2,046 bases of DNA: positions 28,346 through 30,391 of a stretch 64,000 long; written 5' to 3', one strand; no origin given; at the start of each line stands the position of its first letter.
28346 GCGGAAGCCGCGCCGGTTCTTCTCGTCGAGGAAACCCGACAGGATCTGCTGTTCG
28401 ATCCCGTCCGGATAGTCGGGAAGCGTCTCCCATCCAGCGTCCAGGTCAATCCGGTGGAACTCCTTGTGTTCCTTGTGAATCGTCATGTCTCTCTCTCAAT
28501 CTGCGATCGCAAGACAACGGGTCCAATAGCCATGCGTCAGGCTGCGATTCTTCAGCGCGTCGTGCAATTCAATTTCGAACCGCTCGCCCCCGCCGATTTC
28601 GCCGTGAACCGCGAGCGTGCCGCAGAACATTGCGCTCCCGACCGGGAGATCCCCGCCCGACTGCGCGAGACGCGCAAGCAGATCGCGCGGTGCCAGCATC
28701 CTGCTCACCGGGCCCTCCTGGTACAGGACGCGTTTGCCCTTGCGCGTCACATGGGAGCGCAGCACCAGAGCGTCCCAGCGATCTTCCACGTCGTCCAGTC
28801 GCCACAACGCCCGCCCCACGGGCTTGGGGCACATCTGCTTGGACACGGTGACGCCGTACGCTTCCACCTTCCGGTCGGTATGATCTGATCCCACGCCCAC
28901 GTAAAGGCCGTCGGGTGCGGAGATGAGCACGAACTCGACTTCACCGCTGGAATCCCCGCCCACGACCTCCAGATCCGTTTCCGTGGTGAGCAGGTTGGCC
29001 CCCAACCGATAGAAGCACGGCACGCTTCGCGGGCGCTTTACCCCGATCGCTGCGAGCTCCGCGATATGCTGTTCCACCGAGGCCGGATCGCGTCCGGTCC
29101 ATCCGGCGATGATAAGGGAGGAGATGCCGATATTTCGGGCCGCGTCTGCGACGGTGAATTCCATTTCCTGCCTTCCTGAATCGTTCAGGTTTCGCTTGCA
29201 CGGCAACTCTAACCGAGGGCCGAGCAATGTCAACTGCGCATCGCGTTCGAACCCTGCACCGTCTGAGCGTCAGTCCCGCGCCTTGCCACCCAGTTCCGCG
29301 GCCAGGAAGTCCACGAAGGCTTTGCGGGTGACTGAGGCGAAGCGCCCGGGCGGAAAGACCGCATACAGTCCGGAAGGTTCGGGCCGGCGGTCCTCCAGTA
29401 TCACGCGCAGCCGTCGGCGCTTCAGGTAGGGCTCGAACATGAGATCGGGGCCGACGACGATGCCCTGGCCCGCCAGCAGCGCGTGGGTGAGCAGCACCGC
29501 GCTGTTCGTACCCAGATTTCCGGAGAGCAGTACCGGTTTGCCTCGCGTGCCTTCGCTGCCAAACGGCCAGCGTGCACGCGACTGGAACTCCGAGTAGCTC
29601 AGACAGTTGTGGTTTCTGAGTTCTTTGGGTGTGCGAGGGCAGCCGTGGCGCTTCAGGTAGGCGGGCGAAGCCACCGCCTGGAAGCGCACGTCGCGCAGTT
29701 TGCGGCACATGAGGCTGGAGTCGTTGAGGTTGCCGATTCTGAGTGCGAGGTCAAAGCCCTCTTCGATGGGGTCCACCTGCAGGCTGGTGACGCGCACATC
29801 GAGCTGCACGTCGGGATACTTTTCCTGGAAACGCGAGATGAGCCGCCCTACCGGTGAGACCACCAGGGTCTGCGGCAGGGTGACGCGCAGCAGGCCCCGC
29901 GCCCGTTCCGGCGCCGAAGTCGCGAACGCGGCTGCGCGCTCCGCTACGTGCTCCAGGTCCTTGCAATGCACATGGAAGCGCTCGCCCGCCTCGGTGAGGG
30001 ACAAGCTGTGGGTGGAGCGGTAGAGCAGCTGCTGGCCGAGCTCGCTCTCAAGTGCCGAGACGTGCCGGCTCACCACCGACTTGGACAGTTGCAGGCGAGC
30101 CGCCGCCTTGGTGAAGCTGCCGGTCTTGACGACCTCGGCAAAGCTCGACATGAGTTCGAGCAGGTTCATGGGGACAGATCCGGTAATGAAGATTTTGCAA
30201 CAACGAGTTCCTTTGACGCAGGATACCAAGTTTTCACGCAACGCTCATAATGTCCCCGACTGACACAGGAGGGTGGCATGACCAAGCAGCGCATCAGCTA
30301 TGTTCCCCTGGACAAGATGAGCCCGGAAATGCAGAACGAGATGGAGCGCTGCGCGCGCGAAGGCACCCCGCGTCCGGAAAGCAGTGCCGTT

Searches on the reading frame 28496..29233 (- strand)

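Call 6: search_protein_families(library=pfam, proteins=[window:28496-29233:-])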
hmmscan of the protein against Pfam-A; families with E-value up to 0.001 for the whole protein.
window:28496-29233:- (245 aa): 1 family
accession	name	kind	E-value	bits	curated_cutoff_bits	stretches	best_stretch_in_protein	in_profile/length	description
PF11010.13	DUF2848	-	5.9e-81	271.2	23.4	1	43-236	1-194/194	Protein of unknown function (DUF2848)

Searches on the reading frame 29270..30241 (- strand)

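Call 6: search_protein_families(library=pfam, proteins=[window:29270-30241:-])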
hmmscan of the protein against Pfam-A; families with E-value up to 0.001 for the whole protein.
window:29270-30241:- (323 aa): 2 families
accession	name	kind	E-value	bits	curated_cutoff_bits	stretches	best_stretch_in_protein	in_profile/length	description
PF03466.25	LysR_substrate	-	2e-37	129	28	1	113-317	3-208/209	LysR substrate binding domain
PF00126.33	HTH_1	-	3.2e-20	72.3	26.6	1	28-87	1-60/60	Bacterial regulatory helix-turn-helix protein, lysR family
